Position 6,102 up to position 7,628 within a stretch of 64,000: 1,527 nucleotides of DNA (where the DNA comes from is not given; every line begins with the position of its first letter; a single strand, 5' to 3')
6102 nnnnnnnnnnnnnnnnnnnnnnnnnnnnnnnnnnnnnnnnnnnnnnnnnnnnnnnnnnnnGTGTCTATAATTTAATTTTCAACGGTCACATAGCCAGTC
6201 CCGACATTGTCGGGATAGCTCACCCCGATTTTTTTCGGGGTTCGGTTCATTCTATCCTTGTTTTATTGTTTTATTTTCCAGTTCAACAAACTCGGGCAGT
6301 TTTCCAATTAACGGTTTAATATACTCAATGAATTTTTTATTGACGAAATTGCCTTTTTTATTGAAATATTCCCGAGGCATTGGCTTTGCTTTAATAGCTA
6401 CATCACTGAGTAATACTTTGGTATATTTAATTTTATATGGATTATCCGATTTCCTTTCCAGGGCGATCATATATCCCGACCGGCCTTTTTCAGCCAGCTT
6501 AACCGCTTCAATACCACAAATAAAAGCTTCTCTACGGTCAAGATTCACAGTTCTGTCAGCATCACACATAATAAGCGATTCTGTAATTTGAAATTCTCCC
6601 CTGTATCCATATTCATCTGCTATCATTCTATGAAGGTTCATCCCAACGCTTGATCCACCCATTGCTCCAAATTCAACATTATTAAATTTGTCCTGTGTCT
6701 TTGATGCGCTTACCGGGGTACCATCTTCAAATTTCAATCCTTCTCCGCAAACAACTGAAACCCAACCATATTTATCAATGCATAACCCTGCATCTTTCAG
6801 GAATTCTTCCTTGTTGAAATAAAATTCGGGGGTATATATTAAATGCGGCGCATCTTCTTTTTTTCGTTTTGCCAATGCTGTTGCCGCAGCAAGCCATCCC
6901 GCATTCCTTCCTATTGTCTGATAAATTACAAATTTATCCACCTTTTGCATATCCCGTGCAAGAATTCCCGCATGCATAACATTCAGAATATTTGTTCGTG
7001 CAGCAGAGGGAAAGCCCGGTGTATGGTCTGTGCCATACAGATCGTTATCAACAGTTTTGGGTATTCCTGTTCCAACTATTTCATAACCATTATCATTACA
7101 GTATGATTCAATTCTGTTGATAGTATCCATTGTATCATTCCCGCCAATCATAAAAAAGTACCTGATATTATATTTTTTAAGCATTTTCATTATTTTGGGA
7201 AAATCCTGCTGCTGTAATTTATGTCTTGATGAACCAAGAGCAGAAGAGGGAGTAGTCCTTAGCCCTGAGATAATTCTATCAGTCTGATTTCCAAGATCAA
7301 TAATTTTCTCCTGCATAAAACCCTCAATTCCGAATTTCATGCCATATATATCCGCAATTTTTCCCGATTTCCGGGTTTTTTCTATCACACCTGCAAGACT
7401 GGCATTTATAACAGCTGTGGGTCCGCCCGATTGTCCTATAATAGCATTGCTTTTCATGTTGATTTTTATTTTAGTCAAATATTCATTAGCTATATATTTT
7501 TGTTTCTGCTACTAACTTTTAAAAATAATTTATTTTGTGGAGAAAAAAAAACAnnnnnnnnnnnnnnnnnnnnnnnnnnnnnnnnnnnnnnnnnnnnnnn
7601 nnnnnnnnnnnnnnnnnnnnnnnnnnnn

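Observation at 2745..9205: Seven co-directional genes look like a NagA/NagB-independent amino-sugar catabolic module feeding PPi-dependent glycolysis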

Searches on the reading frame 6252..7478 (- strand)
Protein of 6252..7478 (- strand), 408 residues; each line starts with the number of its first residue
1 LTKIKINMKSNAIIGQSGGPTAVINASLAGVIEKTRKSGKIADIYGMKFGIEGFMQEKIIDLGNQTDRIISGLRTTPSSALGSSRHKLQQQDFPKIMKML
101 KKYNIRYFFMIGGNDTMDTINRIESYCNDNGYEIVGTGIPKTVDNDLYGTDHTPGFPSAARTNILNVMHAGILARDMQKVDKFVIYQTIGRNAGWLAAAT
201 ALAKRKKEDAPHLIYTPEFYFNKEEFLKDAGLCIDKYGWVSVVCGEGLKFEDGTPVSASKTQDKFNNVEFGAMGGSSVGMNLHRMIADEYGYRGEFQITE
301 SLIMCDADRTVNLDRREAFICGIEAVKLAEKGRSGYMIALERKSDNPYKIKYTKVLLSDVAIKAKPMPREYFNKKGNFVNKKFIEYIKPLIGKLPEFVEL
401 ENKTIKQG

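Call 4: search_protein_families(library=pfam, proteins=[window:6252-7478:-], max_evalue=0.01)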
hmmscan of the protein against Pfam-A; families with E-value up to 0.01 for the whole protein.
window:6252-7478:- (408 aa): 1 family
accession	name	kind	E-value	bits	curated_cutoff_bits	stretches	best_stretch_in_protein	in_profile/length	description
PF00365.25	PFK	-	2.1e-43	149.1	30.9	1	12-328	2-276/277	Phosphofructokinase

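Call 5: search_protein_families(library=ncbifam, proteins=[window:6252-7478:-], max_evalue=0.01)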
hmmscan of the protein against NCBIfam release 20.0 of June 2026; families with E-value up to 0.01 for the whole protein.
window:6252-7478:- (408 aa): 11 families
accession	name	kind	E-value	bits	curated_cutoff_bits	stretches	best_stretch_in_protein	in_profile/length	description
NF010675.0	PRK14072.1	subfamily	3.9e-121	404.7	273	1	8-395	2-399/416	diphosphate--fructose-6-phosphate 1-phosphotransferase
TIGR02483.1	PFK_mixed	subfamily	8.7e-31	107.2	430.55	1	16-343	6-314/325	phosphofructokinase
NF002872.1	PRK03202.1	subfamily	9.6e-30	103.7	253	1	17-351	8-301/323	ATP-dependent 6-phosphofructokinase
NF005301.0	PRK06830.1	equivalog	2.4e-28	98.8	400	1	12-249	84-315/445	ATP-dependent 6-phosphofructokinase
NF005121.0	PRK06555.1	equivalog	4.5e-19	68.5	395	1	16-224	10-228/404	pyrophosphate--fructose-6-phosphate 1-phosphotransferase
TIGR02482.1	PFKA_ATP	equivalog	1.5e-18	66.9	371.35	1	15-205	5-184/301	6-phosphofructokinase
NF041103.1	PFKA_PPi_Ttgales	equivalog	1.6e-17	63.6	550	1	17-199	6-184/407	diphosphate--fructose-6-phosphate 1-phosphotransferase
NF005482.0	PRK07085.1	subfamily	1.7e-15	56.6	446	1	16-202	80-265/558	diphosphate--fructose-6-phosphate 1-phosphotransferase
TIGR02478.1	6PF1K_euk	equivalog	4.5e-14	51.6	708.4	1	12-229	393-597/744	6-phosphofructokinase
NF010674.0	PRK14071.1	equivalog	6.1e-13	48.4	544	1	15-342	10-323/360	ATP-dependent 6-phosphofructokinase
TIGR02477.1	PFKA_PPi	equivalog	2.1e-12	46.3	587.95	1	17-202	75-259/539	diphosphate--fructose-6-phosphate 1-phosphotransferase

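Call 8: search_solved_structures(query=window:6252-7478:-, max_evalue=0.001, show_alignments=2)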
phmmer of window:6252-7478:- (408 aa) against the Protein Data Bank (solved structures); distinct sequences matched with E-value up to 0.001: 29.
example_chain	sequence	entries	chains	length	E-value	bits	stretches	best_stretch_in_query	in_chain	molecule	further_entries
3hno_A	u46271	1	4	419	9.5e-68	232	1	10-392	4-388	Pyrophosphate-dependent phosphofructokinase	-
3k2q_A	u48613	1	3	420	2.9e-65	223.8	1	10-392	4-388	Pyrophosphate-dependent phosphofructokinase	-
1kzh_A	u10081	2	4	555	4.1e-13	52.2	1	13-203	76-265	phosphofructokinase | diphosphate--fructose-6-phosphate 1-phosphotransferase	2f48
5xoe_A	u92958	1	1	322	4.5e-11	45.4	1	12-202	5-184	ATP-dependent 6-phosphofructokinase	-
5xz6_A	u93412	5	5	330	4.8e-11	45.4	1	12-202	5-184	ATP-dependent 6-phosphofructokinase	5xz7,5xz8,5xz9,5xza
7lw1_A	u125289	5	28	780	1.9e-10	43.3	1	13-204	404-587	ATP-dependent 6-phosphofructokinase, liver type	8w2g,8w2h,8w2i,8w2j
9dqm_A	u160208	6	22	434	3.3e-10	42.6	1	17-222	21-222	Pyrophosphate--fructose 6-phosphate 1-phosphotransferase 1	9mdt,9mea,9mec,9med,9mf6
10oj_A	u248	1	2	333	4.9e-10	42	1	16-230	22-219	ATP-dependent 6-phosphofructokinase isozyme 1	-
1pfk_A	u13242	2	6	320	5.3e-10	41.9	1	16-230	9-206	PHOSPHOFRUCTOKINASE | 6-PHOSPHOFRUCTOKINASE ISOZYME I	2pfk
3pfk_A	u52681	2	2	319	8e-10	41.3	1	16-203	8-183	PHOSPHOFRUCTOKINASE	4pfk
4i4i_A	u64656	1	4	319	9.4e-10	41.1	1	16-203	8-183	6-phosphofructokinase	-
4i36_A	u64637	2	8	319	1e-09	41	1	16-203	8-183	6-phosphofructokinase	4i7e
3u39_A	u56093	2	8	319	1.1e-09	40.9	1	16-203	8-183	6-phosphofructokinase | PHOSPHOFRUCTOKINASE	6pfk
1mto_A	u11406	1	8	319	1.3e-09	40.6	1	16-204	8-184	6-phosphofructokinase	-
44xa_A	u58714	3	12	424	4.1e-09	39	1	61-247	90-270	6-phosphofructokinase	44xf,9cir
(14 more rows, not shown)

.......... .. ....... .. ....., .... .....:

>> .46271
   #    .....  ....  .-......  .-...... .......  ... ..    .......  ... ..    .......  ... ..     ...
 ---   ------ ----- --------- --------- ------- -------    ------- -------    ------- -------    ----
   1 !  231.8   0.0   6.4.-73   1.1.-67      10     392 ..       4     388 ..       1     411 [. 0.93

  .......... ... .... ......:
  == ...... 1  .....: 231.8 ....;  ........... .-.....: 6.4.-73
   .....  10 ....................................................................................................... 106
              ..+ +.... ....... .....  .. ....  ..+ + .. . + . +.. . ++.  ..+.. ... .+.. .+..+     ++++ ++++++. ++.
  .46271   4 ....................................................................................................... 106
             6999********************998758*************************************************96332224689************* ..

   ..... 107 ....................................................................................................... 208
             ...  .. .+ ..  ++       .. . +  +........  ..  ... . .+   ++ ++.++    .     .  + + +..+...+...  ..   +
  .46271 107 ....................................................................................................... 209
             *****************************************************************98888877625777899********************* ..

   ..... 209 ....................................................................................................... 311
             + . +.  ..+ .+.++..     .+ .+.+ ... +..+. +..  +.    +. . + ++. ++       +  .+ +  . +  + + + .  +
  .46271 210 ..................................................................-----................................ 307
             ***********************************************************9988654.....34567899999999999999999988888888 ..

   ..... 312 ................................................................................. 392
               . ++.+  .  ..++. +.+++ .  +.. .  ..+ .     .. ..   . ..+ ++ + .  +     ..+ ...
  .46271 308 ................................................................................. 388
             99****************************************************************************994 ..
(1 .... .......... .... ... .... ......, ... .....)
